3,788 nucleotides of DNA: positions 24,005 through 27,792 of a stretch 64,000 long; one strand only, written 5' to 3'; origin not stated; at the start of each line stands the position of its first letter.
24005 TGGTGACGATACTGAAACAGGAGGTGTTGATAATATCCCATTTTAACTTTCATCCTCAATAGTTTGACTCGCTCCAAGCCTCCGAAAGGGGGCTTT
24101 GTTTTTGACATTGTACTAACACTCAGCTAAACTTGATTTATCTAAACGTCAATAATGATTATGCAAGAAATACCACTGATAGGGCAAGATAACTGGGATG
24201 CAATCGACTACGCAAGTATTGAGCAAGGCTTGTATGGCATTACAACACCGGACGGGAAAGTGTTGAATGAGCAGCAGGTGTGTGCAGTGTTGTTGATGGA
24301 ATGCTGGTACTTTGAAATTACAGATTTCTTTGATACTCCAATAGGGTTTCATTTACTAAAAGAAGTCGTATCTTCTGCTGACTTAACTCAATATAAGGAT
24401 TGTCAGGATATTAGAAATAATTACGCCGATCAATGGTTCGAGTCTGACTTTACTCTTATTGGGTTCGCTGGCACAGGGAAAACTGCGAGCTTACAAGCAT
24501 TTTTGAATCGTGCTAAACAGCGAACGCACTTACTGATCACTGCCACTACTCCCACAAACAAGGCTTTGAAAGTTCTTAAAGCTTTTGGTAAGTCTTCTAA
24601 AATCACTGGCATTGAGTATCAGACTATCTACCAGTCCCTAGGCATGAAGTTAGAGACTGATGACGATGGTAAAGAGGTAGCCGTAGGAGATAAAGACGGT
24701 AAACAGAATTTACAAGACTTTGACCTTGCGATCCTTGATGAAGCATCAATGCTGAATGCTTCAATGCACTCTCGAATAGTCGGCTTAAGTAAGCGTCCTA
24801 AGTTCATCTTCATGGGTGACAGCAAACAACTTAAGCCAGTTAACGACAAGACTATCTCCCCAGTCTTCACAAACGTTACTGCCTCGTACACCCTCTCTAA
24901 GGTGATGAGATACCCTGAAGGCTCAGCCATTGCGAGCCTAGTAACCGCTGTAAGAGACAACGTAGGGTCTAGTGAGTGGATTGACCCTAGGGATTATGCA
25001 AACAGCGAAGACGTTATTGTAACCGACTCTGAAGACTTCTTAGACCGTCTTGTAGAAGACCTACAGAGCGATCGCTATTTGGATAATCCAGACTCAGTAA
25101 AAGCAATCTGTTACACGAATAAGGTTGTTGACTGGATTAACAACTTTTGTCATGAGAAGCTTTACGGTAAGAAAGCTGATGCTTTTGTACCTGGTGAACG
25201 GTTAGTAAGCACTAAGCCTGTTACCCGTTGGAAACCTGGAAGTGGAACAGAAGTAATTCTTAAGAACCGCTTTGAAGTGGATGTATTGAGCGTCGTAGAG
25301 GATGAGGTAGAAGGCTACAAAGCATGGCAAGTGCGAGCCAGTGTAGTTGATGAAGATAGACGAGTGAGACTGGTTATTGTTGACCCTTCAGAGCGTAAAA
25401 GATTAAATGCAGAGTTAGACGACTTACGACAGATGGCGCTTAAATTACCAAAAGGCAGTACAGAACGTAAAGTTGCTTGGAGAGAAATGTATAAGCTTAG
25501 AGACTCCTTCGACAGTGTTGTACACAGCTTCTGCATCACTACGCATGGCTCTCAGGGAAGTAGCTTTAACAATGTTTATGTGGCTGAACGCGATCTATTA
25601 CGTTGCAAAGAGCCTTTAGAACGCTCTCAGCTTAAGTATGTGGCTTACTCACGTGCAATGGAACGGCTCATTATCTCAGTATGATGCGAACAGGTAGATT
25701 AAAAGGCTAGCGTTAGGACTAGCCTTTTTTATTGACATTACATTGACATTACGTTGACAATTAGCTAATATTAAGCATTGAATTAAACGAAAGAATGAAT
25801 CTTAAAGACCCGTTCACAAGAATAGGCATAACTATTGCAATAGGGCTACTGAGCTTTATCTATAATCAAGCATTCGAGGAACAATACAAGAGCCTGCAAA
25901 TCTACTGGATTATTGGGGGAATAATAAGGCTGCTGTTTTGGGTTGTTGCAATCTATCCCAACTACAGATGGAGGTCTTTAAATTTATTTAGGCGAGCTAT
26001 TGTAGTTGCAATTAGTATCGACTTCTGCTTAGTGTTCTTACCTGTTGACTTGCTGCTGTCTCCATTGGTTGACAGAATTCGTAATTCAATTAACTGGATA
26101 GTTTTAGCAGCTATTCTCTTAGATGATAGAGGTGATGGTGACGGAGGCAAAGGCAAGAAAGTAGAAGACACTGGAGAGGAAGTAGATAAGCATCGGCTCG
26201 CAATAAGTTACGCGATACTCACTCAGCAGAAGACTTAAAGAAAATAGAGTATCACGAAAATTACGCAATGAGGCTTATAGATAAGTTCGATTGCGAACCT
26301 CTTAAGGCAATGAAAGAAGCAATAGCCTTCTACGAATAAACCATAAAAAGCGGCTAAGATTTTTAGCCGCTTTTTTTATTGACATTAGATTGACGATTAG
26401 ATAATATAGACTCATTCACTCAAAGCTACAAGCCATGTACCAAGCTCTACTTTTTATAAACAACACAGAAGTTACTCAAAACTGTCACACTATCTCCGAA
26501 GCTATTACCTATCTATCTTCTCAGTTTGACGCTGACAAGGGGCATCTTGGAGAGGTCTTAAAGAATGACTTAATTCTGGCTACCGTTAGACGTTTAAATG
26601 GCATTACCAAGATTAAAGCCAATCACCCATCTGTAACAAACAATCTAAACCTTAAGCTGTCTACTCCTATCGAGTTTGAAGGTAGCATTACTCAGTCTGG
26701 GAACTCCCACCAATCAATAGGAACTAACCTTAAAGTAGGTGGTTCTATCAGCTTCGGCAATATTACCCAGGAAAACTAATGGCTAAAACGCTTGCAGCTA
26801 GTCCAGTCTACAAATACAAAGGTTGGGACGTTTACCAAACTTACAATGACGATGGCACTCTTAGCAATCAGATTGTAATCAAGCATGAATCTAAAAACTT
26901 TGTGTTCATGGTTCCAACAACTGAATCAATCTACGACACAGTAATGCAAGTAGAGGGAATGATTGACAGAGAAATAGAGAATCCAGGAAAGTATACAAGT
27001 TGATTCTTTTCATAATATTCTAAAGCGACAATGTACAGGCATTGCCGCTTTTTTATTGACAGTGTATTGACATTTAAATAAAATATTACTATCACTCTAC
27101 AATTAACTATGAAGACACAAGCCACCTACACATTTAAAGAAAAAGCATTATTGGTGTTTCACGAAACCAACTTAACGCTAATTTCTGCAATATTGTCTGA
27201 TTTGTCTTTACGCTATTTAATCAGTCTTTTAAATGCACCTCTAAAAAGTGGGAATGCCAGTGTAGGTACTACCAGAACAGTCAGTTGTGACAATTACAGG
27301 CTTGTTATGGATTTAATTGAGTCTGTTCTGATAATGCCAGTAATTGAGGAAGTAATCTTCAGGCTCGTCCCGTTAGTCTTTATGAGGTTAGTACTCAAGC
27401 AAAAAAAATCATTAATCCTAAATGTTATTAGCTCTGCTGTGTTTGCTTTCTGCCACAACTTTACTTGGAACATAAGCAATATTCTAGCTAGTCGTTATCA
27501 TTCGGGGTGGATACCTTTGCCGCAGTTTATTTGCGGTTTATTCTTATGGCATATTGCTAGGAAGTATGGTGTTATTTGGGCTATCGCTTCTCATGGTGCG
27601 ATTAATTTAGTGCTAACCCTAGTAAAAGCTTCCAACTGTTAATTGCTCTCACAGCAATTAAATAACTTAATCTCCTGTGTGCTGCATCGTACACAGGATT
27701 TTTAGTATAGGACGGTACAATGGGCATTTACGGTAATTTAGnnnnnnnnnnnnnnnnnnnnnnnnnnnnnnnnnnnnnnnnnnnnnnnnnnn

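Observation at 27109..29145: Phage-borne CHASE3 sensor histidine kinase with no response regulator, next to a CPBP/Abi protease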

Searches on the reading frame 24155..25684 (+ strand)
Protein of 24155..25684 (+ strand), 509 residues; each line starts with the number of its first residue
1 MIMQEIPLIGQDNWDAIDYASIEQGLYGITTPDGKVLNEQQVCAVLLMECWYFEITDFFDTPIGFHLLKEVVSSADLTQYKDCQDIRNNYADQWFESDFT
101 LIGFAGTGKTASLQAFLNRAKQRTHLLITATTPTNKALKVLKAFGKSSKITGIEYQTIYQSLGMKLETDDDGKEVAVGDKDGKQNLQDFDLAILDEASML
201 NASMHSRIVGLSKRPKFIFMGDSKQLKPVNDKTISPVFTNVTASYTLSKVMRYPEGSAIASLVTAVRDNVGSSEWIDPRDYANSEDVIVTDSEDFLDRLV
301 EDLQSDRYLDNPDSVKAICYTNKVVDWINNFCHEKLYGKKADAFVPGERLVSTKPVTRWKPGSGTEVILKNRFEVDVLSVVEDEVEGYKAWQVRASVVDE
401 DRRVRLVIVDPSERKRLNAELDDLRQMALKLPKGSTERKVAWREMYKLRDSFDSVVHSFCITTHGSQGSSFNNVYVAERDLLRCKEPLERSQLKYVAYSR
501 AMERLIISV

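Call 3: search_protein_families(library=pfam, proteins=[window:24155-25684:+], max_evalue=0.01)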
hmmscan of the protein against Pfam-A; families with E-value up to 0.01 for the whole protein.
window:24155-25684:+ (509 aa): 7 families
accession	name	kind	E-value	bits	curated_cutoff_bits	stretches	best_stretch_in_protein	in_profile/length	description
PF13604.12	AAA_30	-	2.5e-17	63.7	27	1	100-270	22-172/191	AAA domain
PF13245.12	AAA_19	-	1.4e-13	51.6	25.1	1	99-229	14-132/134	AAA domain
PF01443.25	Viral_helicase1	-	1.3e-11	45.2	21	0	457-507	178-226/228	Viral superfamily 1 RNA helicase core domain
PF13538.12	UvrD_C_2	-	3.5e-08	33.6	27.4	1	457-507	1-51/52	UvrD-like helicase C-terminal domain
PF13086.12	AAA_11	-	1.2e-05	25.7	27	1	184-229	209-253/257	AAA domain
PF05127.21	NAT10_TcmA_helicase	-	4e-05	24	22.7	1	105-209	6-110/176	RNA cytidine acetyltransferase NAT10/TcmA, helicase domain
PF13401.12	AAA_22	-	0.00017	22.3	27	1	100-209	9-105/130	AAA domain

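Call 64: find_related_loci(query=A4, collection=viral_contigs, flank=10000)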
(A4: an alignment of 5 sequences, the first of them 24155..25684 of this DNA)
Query A4 (509 aa) in viral_contigs; peptide patterns used: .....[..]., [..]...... (x = any residue, [..] = any of these).
77 stretches matched a pattern; 1 encode a relative of the query (tblastn E <= 1e-3); 1 distinct loci.
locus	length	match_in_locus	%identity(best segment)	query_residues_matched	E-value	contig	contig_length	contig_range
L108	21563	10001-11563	84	1-509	0e+0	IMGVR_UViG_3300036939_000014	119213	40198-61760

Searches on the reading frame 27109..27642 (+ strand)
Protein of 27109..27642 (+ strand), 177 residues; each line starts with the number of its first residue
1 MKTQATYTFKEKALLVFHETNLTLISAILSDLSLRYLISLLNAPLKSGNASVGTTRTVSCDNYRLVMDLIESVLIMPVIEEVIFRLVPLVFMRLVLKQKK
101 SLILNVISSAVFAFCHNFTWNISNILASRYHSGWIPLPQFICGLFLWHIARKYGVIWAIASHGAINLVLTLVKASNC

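Call 3: search_protein_families(library=pfam, proteins=[window:27109-27642:+], max_evalue=0.01)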
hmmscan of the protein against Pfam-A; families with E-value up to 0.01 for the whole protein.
window:27109-27642:+ (177 aa): 1 family
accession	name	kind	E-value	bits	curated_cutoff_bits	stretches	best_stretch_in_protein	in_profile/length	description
PF02517.21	Rce1-like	-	8.4e-10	39.3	22.4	1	67-168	6-93/93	Type II CAAX prenyl endopeptidase Rce1-like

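Call 47: find_homologous_proteins(query=window:27109-27642:+, max_evalue=0.001)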
Query window:27109-27642:+ (177 aa): 1 proteins with E <= 0.001 among 71 candidates.
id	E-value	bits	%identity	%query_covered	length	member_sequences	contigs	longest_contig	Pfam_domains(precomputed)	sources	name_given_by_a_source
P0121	1.8e-109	381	100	100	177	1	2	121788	PF02517.22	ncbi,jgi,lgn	jgi:hypothetical protein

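Call 57: search_protein_families(library=padloc, proteins=[window:27109-27642:+], max_evalue=0.01)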
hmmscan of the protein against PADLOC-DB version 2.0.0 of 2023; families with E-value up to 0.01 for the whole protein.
window:27109-27642:+ (177 aa): 0 families

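Call 58: search_protein_families(library=ncbifam, proteins=[window:27109-27642:+], max_evalue=0.01)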
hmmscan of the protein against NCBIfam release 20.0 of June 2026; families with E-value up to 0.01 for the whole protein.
window:27109-27642:+ (177 aa): 2 families
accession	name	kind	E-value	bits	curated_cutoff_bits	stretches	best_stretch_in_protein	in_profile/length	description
NF033192.3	CPBP_JDVT_MrtJ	equivalog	0.00076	20.1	75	1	73-169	5-95/98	JDVT-CTERM system glutamic-type intramembrane protease MrtJ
NF046050.1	CPBP_fam_MroQ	equivalog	0.003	17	270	1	49-117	111-181/243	intramembrane glutamic endopeptidase MroQ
